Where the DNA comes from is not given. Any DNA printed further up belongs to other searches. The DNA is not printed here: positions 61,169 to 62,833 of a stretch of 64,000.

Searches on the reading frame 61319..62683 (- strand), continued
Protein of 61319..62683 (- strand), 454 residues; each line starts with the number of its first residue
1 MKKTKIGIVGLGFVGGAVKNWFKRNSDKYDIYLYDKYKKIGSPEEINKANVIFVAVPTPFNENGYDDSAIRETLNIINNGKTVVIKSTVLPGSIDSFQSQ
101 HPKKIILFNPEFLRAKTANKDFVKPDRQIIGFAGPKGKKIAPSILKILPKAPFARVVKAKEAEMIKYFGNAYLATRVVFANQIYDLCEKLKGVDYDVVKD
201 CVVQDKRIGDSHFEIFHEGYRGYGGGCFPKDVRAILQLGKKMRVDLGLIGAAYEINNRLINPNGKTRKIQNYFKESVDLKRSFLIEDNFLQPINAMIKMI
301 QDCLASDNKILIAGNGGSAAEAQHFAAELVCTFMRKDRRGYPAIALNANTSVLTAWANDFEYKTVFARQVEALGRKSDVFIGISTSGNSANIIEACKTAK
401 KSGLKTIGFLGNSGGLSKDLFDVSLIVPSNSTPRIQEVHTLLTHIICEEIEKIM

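Call 16: search_solved_structures(query=window:61322-62683:-, max_evalue=0.00001, show_alignments=3)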
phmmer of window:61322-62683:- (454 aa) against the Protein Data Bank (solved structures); distinct sequences matched with E-value up to 0.00001: 42.
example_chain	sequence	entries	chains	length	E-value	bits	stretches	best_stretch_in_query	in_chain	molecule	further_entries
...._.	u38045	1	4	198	5.6e-45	157.1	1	269-451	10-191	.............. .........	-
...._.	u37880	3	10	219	6.3e-45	157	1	268-451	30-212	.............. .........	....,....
5lu5_A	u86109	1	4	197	1.5e-44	155.7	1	269-451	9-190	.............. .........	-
5lu7_A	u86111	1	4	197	1.5e-44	155.7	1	269-451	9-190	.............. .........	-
5ltz_A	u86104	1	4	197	1.5e-44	155.7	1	269-451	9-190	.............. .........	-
5lu6_A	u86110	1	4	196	7.4e-44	153.5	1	269-451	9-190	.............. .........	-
1tk9_A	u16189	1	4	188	1.2e-43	152.7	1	297-451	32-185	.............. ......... 1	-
5i01_A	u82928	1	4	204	6.3e-41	143.8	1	268-453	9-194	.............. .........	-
1x94_A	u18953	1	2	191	1.6e-40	142.5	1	270-454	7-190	putative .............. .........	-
1x92_A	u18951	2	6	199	2.5e-37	131.9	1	268-452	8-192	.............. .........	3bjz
2i22_A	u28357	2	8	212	1.3e-36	129.6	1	269-454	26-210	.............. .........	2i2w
5by2_A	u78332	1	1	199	3e-36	128.4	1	268-451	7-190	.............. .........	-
3trj_A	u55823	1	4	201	7.3e-32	113.9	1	267-452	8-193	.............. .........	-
4u6n_A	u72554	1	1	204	2.5e-30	108.9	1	295-452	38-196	DnaA initiator-associating protein DiaA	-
2yva_A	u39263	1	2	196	2.6e-30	108.8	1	295-452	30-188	DnaA initiator-associating protein diaA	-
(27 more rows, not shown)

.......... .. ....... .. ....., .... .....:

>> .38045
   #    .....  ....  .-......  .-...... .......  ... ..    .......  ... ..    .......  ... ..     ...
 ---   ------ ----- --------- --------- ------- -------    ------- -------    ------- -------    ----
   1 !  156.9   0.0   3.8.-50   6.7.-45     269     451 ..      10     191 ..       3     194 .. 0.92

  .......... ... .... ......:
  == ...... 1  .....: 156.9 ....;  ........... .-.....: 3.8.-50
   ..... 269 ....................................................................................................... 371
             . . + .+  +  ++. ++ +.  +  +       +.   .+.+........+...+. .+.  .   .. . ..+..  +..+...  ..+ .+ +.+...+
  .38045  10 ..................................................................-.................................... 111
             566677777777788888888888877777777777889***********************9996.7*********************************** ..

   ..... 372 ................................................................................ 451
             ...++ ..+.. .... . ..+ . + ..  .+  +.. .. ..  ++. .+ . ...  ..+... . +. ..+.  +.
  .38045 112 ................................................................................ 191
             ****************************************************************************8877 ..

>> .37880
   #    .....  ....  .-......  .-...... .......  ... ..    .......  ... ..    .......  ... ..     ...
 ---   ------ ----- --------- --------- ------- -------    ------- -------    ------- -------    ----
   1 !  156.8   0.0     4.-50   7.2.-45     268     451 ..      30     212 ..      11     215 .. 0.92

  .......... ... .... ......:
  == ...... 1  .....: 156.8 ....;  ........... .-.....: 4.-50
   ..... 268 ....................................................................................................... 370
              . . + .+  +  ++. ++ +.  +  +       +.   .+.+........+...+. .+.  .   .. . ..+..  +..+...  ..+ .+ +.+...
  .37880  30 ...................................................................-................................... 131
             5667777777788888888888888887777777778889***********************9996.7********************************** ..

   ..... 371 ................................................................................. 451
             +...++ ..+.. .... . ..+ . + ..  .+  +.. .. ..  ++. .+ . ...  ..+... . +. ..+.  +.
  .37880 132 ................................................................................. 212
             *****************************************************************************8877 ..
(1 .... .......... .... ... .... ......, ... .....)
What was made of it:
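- On GmhA (sedoheptulose-7-phosphate isomerase): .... matches at E 5.6e-45 over residues 10-191 of 198 (call 16).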

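Call 27: search_protein_representatives(protein=window:61322-62683:-)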
Query: 454 residues. Proteins with E-value up to 0.001 (for the whole library): 27496; up to 1e-10: 15379; up to 1e-30: 1362. The best 150 are listed.
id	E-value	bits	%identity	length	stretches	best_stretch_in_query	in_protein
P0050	5.8e-101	354.9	60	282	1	3-259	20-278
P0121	5.4e-91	322.0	59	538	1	2-261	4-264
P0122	1.0e-82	294.7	51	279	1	4-266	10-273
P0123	6.6e-76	272.3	53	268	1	1-237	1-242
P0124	8.2e-72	258.8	51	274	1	10-262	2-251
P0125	9.8e-71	255.2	49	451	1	3-264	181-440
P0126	2.5e-70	253.9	47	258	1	6-257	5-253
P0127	2.5e-68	247.3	47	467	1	4-264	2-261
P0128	2.5e-67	244.0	50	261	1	4-252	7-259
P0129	1.0e-66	242.0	45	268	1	5-267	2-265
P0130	4.8e-66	239.8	45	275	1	4-260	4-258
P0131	1.3e-64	235.1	44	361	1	5-263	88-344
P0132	2.1e-63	231.1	45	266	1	1-257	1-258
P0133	2.4e-63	230.9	45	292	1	4-261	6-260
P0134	3.5e-63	230.4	47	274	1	4-263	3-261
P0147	1.3e-55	205.4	41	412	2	5-259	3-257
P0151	1.4e-54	202.0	38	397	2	294-447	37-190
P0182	1.4e-47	178.9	55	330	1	291-451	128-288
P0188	7.2e-47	176.6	40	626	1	4-236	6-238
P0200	2.3e-45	171.6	53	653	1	291-452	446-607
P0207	7.8e-45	169.9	41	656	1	2-236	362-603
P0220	3.6e-44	167.7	46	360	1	261-452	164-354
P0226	6.0e-44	167.0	49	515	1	268-452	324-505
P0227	6.1e-44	167.0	40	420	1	5-256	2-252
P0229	6.6e-44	166.8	39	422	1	6-281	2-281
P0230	8.2e-44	166.5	42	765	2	3-244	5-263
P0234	1.5e-43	165.7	49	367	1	256-452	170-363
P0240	2.0e-43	165.3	39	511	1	5-253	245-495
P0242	2.4e-43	165.0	51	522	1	288-451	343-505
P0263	4.8e-42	160.7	34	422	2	298-451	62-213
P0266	6.4e-42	160.3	43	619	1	259-452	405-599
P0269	8.5e-42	159.9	56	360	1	296-450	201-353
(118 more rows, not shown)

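Call 29: search_protein_families(library=pfam, proteins=[P0121, P0125, P0127, P0147, P0188, P0207, P0227, P0229, P0230, P0240], max_evalue=0.00001)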
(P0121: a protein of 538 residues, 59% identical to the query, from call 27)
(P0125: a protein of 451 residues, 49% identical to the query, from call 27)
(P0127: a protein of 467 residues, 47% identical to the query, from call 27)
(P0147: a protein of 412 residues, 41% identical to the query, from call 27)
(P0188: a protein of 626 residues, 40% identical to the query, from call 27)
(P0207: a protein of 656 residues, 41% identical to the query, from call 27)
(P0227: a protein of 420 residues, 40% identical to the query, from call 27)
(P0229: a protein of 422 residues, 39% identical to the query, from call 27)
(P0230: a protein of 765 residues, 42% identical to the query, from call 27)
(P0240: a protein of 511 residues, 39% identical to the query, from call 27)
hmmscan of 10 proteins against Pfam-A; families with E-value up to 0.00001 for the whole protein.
P0121 (538 aa): 5 families
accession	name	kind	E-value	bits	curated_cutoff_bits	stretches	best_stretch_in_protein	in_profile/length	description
PF00535.33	Glycos_transf_2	-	3.7e-31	108.7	23.3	1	272-432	1-164/168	Glycosyl transferase family 2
PF00984.24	UDPG_MGDP_dh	-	2.2e-26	92.2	25.4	1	165-260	2-93/94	UDP-glucose/GDP-mannose dehydrogenase family, central domain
PF03721.20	UDPG_MGDP_dh_N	-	2.7e-19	69.9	27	1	47-143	72-181/187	UDP-glucose/GDP-mannose dehydrogenase family, NAD binding domain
PF10111.15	Glyco_tranf_2_2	-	3.7e-15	56.6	27.3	1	273-476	2-221/276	Glycosyltransferase like family 2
PF13641.12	Glyco_tranf_2_3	-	5.2e-14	53.3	27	1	271-390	3-126/230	Glycosyltransferase like family 2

P0125 (451 aa): 3 families
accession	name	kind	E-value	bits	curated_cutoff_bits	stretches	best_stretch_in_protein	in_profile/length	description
PF01583.26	APS_kinase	-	1.3e-56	191.3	21.1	1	5-153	1-152/152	Adenylylsulphate kinase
PF00984.24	UDPG_MGDP_dh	-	1.6e-25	89.5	25.4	1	338-433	2-93/94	UDP-glucose/GDP-mannose dehydrogenase family, central domain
PF03721.20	UDPG_MGDP_dh_N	-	6.3e-21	75.2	27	1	220-316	72-181/187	UDP-glucose/GDP-mannose dehydrogenase family, NAD binding domain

P0127 (467 aa): 10 families
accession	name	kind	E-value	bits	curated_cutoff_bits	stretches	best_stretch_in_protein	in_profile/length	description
PF01370.27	Epimerase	-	3e-47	161.5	20.9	1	291-460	2-176/240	NAD dependent epimerase/dehydratase family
PF16363.11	GDP_Man_Dehyd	-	1.9e-35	123.3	27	1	291-464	1-191/332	GDP-mannose 4,6 dehydratase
PF00984.24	UDPG_MGDP_dh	-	6.9e-21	74.6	25.4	1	159-254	2-93/94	UDP-glucose/GDP-mannose dehydrogenase family, central domain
PF03721.20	UDPG_MGDP_dh_N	-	2.3e-20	73.4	27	1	42-136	74-180/187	UDP-glucose/GDP-mannose dehydrogenase family, NAD binding domain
PF01073.25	3Beta_HSD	-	4.4e-15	55.9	22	1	291-460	1-185/280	3-beta hydroxysteroid dehydrogenase/isomerase family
PF02719.21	Polysacc_synt_2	-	4.8e-12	46.1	20.2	1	291-399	2-125/293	Polysaccharide biosynthesis protein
PF13460.12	NAD_binding_10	-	6.4e-12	46.1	27.2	1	294-436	1-130/184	NAD(P)H-binding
PF05368.20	NmrA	-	2.6e-07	31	27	1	287-406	2-111/298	NmrA-like family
PF04321.23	RmlD_sub_bind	-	3.1e-07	30.2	27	1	291-458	4-153/287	RmlD substrate binding domain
PF07993.18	NAD_binding_4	-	7.5e-06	25.7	20.1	0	292-326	1-35/258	Male sterility protein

P0147 (412 aa): 2 families
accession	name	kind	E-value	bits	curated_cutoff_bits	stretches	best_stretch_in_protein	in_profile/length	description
PF00984.24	UDPG_MGDP_dh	-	2.7e-33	114.4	25.4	1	162-254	2-92/94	UDP-glucose/GDP-mannose dehydrogenase family, central domain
PF03721.20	UDPG_MGDP_dh_N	-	1.6e-20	73.9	27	1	36-140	68-182/187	UDP-glucose/GDP-mannose dehydrogenase family, NAD binding domain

P0188 (626 aa): 5 families
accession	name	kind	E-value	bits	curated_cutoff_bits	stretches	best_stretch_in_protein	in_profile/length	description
PF07478.18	Dala_Dala_lig_C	-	3.5e-34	118.6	24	1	432-612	26-203/204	D-ala D-ala ligase C-terminus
PF01820.27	Dala_Dala_lig_N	-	6.5e-20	72.3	34.6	1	300-391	1-121/121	D-ala D-ala ligase N-terminus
PF00984.24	UDPG_MGDP_dh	-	1.7e-17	63.8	25.4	1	163-262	1-93/94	UDP-glucose/GDP-mannose dehydrogenase family, central domain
PF03721.20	UDPG_MGDP_dh_N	-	1.9e-15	57.3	27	1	44-137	71-179/187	UDP-glucose/GDP-mannose dehydrogenase family, NAD binding domain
PF02655.19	ATP-grasp_3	-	4e-10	40.5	23.2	1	427-583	18-155/160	ATP-grasp domain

P0207 (656 aa): 7 families
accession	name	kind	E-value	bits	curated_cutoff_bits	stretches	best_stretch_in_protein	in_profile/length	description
PF00534.26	Glycos_transf_1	-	1.1e-29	103.7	26.4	1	185-298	12-129/172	Glycosyl transferases group 1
PF13692.12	Glyco_trans_1_4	-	1.2e-24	87.6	27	1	189-314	2-134/142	Glycosyl transferases group 1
PF00984.24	UDPG_MGDP_dh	-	4.1e-16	59.3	25.4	1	521-608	1-77/94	UDP-glucose/GDP-mannose dehydrogenase family, central domain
PF03721.20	UDPG_MGDP_dh_N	-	1.4e-14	54.5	27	1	402-495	71-179/187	UDP-glucose/GDP-mannose dehydrogenase family, NAD binding domain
PF13439.12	Glyco_transf_4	-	7.1e-13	49.4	28.5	1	57-170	53-169/170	Glycosyltransferase Family 4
PF13579.12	Glyco_trans_4_4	-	9.7e-12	45.9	29.7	1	32-164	20-156/158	Glycosyl transferase 4-like domain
PF20706.3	GT4-conflict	-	7e-08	32.3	26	1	129-307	139-327/385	Family 4 Glycosyltransferase in conflict systems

P0227 (420 aa): 2 families
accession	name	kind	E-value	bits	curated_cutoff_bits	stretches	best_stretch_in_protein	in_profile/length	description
PF00984.24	UDPG_MGDP_dh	-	1.8e-21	76.5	25.4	1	159-258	2-93/94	UDP-glucose/GDP-mannose dehydrogenase family, central domain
PF03721.20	UDPG_MGDP_dh_N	-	2e-14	54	27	1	41-138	75-183/187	UDP-glucose/GDP-mannose dehydrogenase family, NAD binding domain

P0229 (422 aa): 2 families
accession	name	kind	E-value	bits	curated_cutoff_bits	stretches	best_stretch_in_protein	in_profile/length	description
PF00984.24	UDPG_MGDP_dh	-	1.9e-26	92.4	25.4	1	163-257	3-92/94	UDP-glucose/GDP-mannose dehydrogenase family, central domain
PF03721.20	UDPG_MGDP_dh_N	-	4.5e-21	75.7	27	1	43-140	73-181/187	UDP-glucose/GDP-mannose dehydrogenase family, NAD binding domain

P0230 (765 aa): 4 families
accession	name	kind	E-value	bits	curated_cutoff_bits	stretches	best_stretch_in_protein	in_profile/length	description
PF03721.20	UDPG_MGDP_dh_N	-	1.4e-20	74.1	27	1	47-146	70-183/187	UDP-glucose/GDP-mannose dehydrogenase family, NAD binding domain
PF14528.11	LAGLIDADG_3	-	7.4e-14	52.2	22.5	1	538-613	5-75/82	LAGLIDADG-like domain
PF00984.24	UDPG_MGDP_dh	-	2.7e-10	40.6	25.4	1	175-263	2-80/94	UDP-glucose/GDP-mannose dehydrogenase family, central domain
PF14890.11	Intein_splicing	-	1e-08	35.6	35.8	1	267-686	37-155/155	Intein splicing domain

P0240 (511 aa): 4 families
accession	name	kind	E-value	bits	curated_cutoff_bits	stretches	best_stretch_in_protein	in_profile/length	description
PF00483.29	NTP_transferase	-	6.4e-36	124.6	21.2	1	2-233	1-239/245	Nucleotidyl transferase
PF03721.20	UDPG_MGDP_dh_N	-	3.4e-25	89.2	27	1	286-381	75-181/187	UDP-glucose/GDP-mannose dehydrogenase family, NAD binding domain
PF00984.24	UDPG_MGDP_dh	-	2.5e-24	85.6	25.4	1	403-498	2-92/94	UDP-glucose/GDP-mannose dehydrogenase family, central domain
PF12804.13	NTP_transf_3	-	1e-07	32.7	27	1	3-128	1-119/160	MobA-like NTP transferase domain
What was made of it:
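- They are fused elsewhere to GT2, APS kinase, SDR, ATP-grasp, GT4 and NTP_transferase, at either terminus (call 29). Other fusion partners (GT2, GT4, NTP_transferase, SDR) are also sugar- or nucleotide-binding folds (call 29). Partners occur at either terminus (APS kinase, GT4 and NTP_transferase are N-terminal), which does not fit a fixed replacement geometry (call 29).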

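Call 30: search_protein_families(library=pfam, proteins=[P0151, P0182, P0200, P0220, P0226, P0234, P0242, P0263, P0266, P0269], max_evalue=0.00001)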
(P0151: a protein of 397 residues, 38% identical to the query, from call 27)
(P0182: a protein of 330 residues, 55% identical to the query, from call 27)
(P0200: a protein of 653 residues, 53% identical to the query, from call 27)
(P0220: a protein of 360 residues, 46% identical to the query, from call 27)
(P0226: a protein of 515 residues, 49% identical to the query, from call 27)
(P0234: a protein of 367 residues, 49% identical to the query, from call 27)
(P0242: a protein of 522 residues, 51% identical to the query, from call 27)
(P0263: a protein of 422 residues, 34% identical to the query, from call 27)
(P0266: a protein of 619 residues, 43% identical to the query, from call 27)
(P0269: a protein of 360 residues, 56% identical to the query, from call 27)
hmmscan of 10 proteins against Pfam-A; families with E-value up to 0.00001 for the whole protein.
P0151 (397 aa): 2 families
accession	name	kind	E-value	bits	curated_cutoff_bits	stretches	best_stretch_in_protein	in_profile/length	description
PF13580.11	SIS_2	-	1.5e-43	148.5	27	2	221-348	8-137/138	SIS domain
PF01380.27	SIS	-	1.9e-19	70.2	25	2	117-172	51-106/131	SIS domain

P0182 (330 aa): 4 families
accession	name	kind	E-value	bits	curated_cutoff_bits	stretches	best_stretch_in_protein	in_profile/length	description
PF13580.11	SIS_2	-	1.3e-28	100.2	27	1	112-248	3-138/138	SIS domain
PF00534.26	Glycos_transf_1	-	2.4e-14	53.7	26.4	1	1-55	113-167/172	Glycosyl transferases group 1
PF13692.12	Glyco_trans_1_4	-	1.4e-12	48.5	27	1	1-45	97-141/142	Glycosyl transferases group 1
PF01380.27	SIS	-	1.8e-09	37.9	25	1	212-270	52-110/131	SIS domain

P0200 (653 aa): 8 families
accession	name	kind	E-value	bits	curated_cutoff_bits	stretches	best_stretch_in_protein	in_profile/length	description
PF00534.26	Glycos_transf_1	-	4.5e-39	134.2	26.4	1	212-384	6-169/172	Glycosyl transferases group 1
PF13692.12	Glyco_trans_1_4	-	2.3e-33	115.9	27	1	222-372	2-141/142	Glycosyl transferases group 1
PF13579.12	Glyco_trans_4_4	-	7.7e-32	111.3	29.7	1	24-197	1-158/158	Glycosyl transferase 4-like domain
PF13439.12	Glyco_transf_4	-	2.3e-29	103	28.5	1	24-201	2-169/170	Glycosyltransferase Family 4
PF13580.11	SIS_2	-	1.4e-25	90.4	27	1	436-566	9-138/138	SIS domain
PF20706.3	GT4-conflict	-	2e-15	57.2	26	1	23-398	11-382/385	Family 4 Glycosyltransferase in conflict systems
PF08323.17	Glyco_transf_5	-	2.1e-06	28.1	22.7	0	88-158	112-191/239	Starch synthase catalytic domain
PF13524.12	Glyco_trans_1_2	-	4e-06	27.3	25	0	289-399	28-140/144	Glycosyl transferase-like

P0220 (360 aa): 1 family
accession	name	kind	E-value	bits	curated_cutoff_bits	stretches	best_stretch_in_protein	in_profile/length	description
PF13580.11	SIS_2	-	1.3e-27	96.9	27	1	191-314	15-138/138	SIS domain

P0226 (515 aa): 4 families
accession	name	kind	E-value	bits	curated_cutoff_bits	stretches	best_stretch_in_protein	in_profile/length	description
PF00294.29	PfkB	-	5.6e-42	144.6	25.8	1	15-311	2-297/302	pfkB family carbohydrate kinase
PF13580.11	SIS_2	-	4.6e-32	111.4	27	1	331-464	5-138/138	SIS domain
PF01380.27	SIS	-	1.1e-11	45.1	25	1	416-484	40-108/131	SIS domain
PF08543.17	Phos_pyr_kin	-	2e-06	27.8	27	1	203-296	125-224/246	Phosphomethylpyrimidine kinase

P0234 (367 aa): 2 families
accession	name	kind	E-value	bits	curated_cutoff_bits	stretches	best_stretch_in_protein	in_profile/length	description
PF13580.11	SIS_2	-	2.1e-24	86.6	27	1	190-322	5-138/138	SIS domain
PF01467.32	CTP_transf_like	-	4.1e-19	69.6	21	1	26-157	1-132/133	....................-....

P0242 (522 aa): 2 families
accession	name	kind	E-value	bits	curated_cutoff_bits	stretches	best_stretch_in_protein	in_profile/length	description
PF00294.29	PfkB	-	3.8e-39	135.2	25.8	1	14-306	3-298/302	pfkB family carbohydrate kinase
PF13580.11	SIS_2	-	1.2e-23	84.1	27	1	343-464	16-137/138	SIS domain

P0263 (422 aa): 2 families
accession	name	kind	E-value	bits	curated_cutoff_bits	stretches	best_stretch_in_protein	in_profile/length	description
PF13580.11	SIS_2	-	1.9e-36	125.6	27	2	44-173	7-138/138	SIS domain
PF01380.27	SIS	-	1.2e-10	41.7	25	0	136-200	51-118/131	SIS domain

P0266 (619 aa): 9 families
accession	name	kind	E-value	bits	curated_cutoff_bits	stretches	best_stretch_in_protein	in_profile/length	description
PF00534.26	Glycos_transf_1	-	5.8e-44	150.1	26.4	1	208-383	2-171/172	Glycosyl transferases group 1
PF13692.12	Glyco_trans_1_4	-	1.4e-31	110.1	27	1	224-370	4-142/142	Glycosyl transferases group 1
PF13439.12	Glyco_transf_4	-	2.7e-27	96.3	28.5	1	24-199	2-167/170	Glycosyltransferase Family 4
PF13580.11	SIS_2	-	2e-20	73.7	27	1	425-557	5-137/138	SIS domain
PF13579.12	Glyco_trans_4_4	-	7.1e-18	65.9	29.7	1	24-197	1-158/158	Glycosyl transferase 4-like domain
PF20706.3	GT4-conflict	-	1.8e-10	40.8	26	1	16-396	4-383/385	Family 4 Glycosyltransferase in conflict systems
PF13477.12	Glyco_trans_4_2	-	8.6e-09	36.1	23.4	1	26-170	9-136/139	Glycosyl transferase 4-like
PF01380.27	SIS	-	4.4e-07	30.2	25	1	509-580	39-110/131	SIS domain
PF08323.17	Glyco_transf_5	-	1.4e-06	28.6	22.7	1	5-164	2-195/239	Starch synthase catalytic domain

P0269 (360 aa): 6 families
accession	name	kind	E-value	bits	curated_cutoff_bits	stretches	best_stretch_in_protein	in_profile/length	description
PF13580.11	SIS_2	-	6.3e-26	91.5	27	1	197-315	20-138/138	SIS domain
PF13419.12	HAD_2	-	3e-12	47.4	23.8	1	94-140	129-175/178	Haloacid dehalogenase-like hydrolase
PF08645.17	PNK3P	-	1.7e-11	44.5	22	1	18-126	18-126/161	Polynucleotide kinase 3 phosphatase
PF00702.32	Hydrolase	-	2.4e-09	38.3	26.4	1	28-137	100-191/191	haloacid dehalogenase-like hydrolase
PF13242.12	Hydrolase_like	-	3.2e-08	33.8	22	1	98-140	2-45/75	HAD-hyrolase-like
PF01380.27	SIS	-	5.7e-08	33.1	25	1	280-336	53-110/131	SIS domain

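Call 47: search_protein_families(library=ncbifam, proteins=[L002:8848-9798:+], max_evalue=1e-15)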
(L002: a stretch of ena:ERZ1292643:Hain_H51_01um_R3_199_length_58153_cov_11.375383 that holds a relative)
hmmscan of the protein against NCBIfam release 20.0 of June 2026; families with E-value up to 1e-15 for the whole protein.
L002:8848-9798:+ (317 aa): 17 families
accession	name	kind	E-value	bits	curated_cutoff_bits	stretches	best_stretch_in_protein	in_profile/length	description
TIGR01179.1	galE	equivalog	2.9e-60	203.8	262.3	1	2-188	1-182/332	UDP-glucose 4-epimerase GalE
TIGR01181.1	dTDP_gluc_dehyt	equivalog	9.2e-58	195.8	365.1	1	2-314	1-314/321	dTDP-glucose 4,6-dehydratase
TIGR04180.1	EDH_00030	hypoth_equivalog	6.9e-44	150.1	475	1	3-298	1-296/297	NAD-dependent 4,6-dehydratase LegB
NF007956.0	PRK10675.1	subfamily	6.8e-43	147.1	394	1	1-191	1-189/338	UDP-glucose 4-epimerase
NF011728.1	PRK15181.1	equivalog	3.1e-40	138.3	760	1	3-315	18-341/348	Vi polysaccharide biosynthesis UDP-N-acetylglucosaminuronic acid C-4 epimerase TviC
TIGR02197.1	heptose_epim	equivalog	6.8e-40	137.2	274.6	1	3-313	1-315/316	ADP-glyceromanno-heptose 6-epimerase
NF007490.0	PRK10084.1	subfamily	6.5e-35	120.8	649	1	1-313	1-336/361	dTDP-glucose 4,6-dehydratase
NF007582.0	PRK10217.1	equivalog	1.7e-34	119.5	698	1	2-312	3-332/355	dTDP-glucose 4,6-dehydratase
NF042422.1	oxyalk_red_OleD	equivalog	6.6e-26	91.4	580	1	1-234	1-217/329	2-alkyl-3-oxoalkanoate reductase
TIGR02622.1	CDP_4_6_dhtase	equivalog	3.6e-25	88.9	278.45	1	2-170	6-172/352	CDP-glucose 4,6-dehydratase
NF047922.1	GDPFucSynFcl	equivalog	2.4e-24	86.3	500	1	61-313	38-303/308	GDP-L-fucose synthase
NF043036.1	ErythonDh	equivalog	1.9e-23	83.2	325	1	1-201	1-198/321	D-erythronate dehydrogenase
TIGR01472.1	gmd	equivalog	2.7e-21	76.1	415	1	3-185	3-188/342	GDP-mannose 4,6-dehydratase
NF008360.0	PRK11150.1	equivalog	1.2e-17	64.2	452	1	3-311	2-306/310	ADP-glyceromanno-heptose 6-epimerase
NF008872.0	PRK11908.1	equivalog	1.2e-17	64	294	0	1-245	2-253/349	bifunctional UDP-4-keto-pentose/UDP-xylose synthase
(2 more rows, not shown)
